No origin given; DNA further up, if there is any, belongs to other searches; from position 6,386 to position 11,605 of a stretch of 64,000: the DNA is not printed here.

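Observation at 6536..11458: Orphan 1,640-aa low-GC gene with NTPase / helical array / PLD-like layout: candidate new single-gene conflict or defence system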

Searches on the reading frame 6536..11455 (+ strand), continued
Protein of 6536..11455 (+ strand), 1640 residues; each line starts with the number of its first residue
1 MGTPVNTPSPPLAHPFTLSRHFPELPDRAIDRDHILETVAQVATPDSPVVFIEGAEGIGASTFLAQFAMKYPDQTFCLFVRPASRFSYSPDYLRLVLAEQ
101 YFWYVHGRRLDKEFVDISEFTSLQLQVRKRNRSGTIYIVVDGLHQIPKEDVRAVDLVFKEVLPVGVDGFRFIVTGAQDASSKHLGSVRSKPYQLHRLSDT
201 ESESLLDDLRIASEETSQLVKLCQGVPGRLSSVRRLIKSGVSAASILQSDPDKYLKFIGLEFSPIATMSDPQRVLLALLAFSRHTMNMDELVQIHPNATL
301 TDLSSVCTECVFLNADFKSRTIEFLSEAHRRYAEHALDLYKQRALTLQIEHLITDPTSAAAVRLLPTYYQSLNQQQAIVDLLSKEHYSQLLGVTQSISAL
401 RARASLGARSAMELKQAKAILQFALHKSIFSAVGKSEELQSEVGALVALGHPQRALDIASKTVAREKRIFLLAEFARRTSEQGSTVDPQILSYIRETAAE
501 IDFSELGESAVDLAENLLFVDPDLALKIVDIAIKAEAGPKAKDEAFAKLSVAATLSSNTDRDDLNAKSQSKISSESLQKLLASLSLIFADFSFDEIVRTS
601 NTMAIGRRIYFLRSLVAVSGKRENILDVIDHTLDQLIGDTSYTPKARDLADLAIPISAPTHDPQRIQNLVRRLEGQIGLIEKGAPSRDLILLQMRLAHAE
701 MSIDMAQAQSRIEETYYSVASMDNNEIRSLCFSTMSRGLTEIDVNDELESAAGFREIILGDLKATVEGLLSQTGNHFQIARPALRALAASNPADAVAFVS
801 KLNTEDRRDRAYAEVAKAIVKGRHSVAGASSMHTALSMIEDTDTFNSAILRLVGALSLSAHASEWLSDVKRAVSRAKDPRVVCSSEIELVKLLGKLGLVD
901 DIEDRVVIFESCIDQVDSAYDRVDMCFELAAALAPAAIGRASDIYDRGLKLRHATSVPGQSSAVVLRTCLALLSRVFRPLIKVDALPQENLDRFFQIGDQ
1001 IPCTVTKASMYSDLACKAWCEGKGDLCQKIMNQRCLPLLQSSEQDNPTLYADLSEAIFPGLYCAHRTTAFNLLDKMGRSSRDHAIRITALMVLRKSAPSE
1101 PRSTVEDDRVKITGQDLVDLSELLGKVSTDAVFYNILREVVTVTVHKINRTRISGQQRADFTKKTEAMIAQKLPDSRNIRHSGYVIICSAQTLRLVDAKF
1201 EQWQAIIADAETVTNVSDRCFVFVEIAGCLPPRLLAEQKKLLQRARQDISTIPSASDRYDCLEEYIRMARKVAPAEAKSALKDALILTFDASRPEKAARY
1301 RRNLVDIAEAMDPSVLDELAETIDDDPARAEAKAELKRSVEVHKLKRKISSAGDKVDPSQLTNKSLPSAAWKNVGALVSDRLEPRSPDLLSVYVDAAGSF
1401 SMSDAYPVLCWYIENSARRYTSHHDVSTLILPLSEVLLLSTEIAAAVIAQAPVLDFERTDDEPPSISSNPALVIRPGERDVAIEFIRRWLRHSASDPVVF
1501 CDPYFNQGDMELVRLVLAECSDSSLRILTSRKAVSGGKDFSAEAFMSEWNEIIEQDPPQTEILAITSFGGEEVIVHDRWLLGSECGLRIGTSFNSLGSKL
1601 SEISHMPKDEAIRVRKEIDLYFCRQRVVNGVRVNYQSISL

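Call 64: get_annotated_region(hit=H2, flank=9000)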
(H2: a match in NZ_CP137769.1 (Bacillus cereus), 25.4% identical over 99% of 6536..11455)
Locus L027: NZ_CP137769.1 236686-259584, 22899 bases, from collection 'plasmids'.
description: Bacillus cereus strain GUCC 3 plasmid plas2, complete sequence
organism: Bacillus cereus (NCBI taxid 1396)
taxonomy: Bacteria; Bacillota; Bacilli; Bacillales; Bacillaceae; Bacillus; Bacillus cereus
host: -; source: Passiflora edulis Sims,Pure culture,leaves; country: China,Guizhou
typing (MOB-suite, as given by PLSDB): non-mobilizable; replicon rep_cluster_125; mating-pair formation MPF_T
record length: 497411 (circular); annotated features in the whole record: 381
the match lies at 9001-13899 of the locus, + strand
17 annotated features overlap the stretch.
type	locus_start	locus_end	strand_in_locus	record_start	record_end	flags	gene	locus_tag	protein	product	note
CDS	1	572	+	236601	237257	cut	-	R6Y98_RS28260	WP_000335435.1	hypothetical protein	-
CDS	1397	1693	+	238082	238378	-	-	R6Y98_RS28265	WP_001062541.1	hypothetical protein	-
CDS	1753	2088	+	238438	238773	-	-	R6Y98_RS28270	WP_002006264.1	hypothetical protein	-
CDS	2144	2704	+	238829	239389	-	-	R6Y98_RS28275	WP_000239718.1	hypothetical protein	-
CDS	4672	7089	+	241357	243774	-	-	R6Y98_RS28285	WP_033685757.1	ATP-binding protein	-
CDS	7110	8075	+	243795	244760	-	-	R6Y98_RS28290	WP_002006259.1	toll/interleukin-1 receptor domain-containing protein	GO:0007165 - signal transduction [Evidence IEA]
CDS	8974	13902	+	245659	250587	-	-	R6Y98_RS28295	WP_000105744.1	ATP-binding protein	-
CDS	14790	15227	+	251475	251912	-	-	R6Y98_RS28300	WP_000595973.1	hypothetical protein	-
CDS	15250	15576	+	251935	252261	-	-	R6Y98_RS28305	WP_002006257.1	AAA family ATPase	-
CDS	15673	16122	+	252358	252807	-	-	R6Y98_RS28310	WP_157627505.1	hypothetical protein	-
CDS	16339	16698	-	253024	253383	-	-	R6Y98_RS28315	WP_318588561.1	helix-turn-helix transcriptional regulator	-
CDS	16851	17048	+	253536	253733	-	-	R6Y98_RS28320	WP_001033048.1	helix-turn-helix domain-containing protein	-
CDS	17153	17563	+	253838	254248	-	-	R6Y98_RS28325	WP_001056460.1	hypothetical protein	-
CDS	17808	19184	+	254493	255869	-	tet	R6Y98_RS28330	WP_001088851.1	Tet(L)/Tet(K)/Tet(45) family tetracycline efflux MFS transporter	GO:0055085 - transmembrane transport [Evidence IEA]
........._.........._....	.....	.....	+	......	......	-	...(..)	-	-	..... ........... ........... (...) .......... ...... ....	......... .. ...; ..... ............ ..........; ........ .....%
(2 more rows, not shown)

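Call 82: search_protein_families(library=pfam, alignment_id=A5, max_evalue=0.00001)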
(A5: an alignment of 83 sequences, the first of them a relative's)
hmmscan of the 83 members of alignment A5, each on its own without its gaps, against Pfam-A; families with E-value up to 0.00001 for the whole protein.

A. member 1, L006:3239-6838:+ (1200 aa): 4 families
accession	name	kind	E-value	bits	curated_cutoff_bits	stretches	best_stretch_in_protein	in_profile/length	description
PF01642.28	MM_CoA_mutase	-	3.9e-115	385.8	22.1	2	802-1193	147-511/512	Methylmalonyl-CoA mutase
PF03308.22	MeaB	-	6.4e-37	127.5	23.1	1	222-388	33-200/273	Methylmalonyl Co-A mutase-associated GTPase MeaB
PF02310.24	B12-binding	-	7.2e-19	68.2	32.1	1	21-124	2-108/121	B12 binding domain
PF02492.25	cobW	-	2.8e-06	27.5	20.7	0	223-392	1-174/180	CobW/HypB/UreG, nucleotide-binding domain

B. families by the number of members that match (of 83 scanned): 82 families (the first 25 are shown)
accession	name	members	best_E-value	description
PF13304.12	AAA_21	3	5.3e-34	AAA domain, putative AbiEii toxin, Type IV TA system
PF13175.12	AAA_15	2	1.1e-11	AAA ATPase domain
PF08378.17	NERD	2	1.3e-11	Nuclease-related domain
PF00310.26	GATase_2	1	3.4e-184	Glutamine amidotransferases class-II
PF01645.23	Glu_synthase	1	1.2e-149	Conserved region in glutamate synthase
PF01642.28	MM_CoA_mutase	1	3.9e-115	Methylmalonyl-CoA mutase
PF04898.20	Glu_syn_central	1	7.9e-111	Glutamate synthase central domain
PF16670.11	PI-PLC-C1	1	4.8e-110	Phosphoinositide phospholipase C, Ca2+-dependent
PF02239.22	Cytochrom_D1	1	1.1e-107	Cytochrome D1 heme domain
PF04185.19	Phosphoesterase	1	1.5e-87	Phosphoesterase family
PF01493.24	GXGXG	1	2.7e-82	GXGXG motif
PF07514.17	TraI_2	1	3.7e-64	Putative helicase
PF01709.26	Transcrip_reg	1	4.2e-57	TACO1/YebC second and third domain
PF01380.27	SIS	1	3.9e-56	SIS domain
PF13531.11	SBP_bac_11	1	2.7e-52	Bacterial extracellular solute-binding protein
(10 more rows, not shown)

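Call 83: search_protein_families(library=padloc, alignment_id=A5, max_evalue=0.00001)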
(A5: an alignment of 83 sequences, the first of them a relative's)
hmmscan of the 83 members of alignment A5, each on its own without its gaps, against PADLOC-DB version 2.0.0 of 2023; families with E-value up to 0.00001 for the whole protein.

A. member 1, L006:3239-6838:+ (1200 aa): 0 families

B. families by the number of members that match (of 83 scanned): 176 families (the first 25 are shown)
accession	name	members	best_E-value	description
PDLC04140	mad8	4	6.3e-09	mads_8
PDLC02980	AriA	3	3.7e-33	-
PDLC04135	mad3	3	2e-28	mads_3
PDLC02914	ATPase-Toprim_I-B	3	2e-10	-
PDLC04164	AriA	3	1.1e-08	-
PDLC02335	AbiLi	2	1.7e-100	AbiLi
PDLC02981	AriAB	2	1.1e-15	-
PDLC02979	AriA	2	7e-13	-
PDLC04176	HEC-01A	2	1.8e-12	-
PDLC04180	HEC-01A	2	1e-11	-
PDLC04175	HEC-01A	2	1.2e-10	-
PDLC04177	HEC-01A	2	2.1e-10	-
PDLC04182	HEC-01A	2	9.5e-10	-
PDLC02915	ATPase-Toprim_I-B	2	1.1e-09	-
PDLC00075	GajA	2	2.5e-08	AAA ATPase domain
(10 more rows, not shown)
